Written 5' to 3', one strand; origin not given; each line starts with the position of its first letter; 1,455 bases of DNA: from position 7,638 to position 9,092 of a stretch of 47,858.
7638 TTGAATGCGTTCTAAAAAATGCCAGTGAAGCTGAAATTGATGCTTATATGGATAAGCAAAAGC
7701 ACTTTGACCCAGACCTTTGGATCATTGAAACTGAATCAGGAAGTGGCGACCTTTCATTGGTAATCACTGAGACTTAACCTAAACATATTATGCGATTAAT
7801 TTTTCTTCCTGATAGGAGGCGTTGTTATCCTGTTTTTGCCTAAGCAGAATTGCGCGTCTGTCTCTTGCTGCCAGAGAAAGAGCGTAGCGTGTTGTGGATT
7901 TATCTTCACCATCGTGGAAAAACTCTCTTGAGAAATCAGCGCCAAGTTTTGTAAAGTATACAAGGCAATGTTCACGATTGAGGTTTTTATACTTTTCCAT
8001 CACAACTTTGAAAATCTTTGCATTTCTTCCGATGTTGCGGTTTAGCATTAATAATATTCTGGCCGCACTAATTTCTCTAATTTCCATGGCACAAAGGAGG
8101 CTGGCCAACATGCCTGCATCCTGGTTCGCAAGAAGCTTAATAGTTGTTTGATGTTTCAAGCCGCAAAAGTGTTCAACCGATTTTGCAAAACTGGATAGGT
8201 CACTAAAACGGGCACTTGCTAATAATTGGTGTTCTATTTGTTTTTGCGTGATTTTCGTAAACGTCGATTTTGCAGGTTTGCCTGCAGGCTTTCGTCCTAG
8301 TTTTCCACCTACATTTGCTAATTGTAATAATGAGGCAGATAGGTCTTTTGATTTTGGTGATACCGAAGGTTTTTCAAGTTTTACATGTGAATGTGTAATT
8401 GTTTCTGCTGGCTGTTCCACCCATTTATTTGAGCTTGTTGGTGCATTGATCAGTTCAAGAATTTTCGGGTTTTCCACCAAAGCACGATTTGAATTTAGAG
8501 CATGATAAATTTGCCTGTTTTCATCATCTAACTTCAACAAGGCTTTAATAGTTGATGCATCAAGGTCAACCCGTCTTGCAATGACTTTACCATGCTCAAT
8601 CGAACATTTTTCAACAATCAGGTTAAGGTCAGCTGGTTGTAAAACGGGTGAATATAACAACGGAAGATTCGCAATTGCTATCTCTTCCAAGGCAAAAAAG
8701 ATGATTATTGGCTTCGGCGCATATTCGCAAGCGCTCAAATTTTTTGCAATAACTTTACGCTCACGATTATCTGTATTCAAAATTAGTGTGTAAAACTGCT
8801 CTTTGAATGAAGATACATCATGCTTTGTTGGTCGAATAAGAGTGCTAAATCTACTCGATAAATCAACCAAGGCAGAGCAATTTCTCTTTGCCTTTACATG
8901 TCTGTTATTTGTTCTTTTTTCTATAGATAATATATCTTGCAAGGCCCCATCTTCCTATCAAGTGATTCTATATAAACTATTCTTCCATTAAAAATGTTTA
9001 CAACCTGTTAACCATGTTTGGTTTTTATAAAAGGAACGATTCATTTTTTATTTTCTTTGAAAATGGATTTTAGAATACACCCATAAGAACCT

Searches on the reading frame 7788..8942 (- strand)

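Call 48: search_protein_families(library=pfam, proteins=[window:7788-8942:-], max_evalue=0.01)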
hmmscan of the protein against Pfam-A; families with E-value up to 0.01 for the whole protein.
window:7788-8942:- (384 aa): 1 family
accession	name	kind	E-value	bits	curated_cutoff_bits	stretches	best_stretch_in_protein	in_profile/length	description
PF10098.14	DUF2336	-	1.9e-07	31.3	34.6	1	94-142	5-53/262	Uncharacterised protein conserved in bacteria (DUF2336)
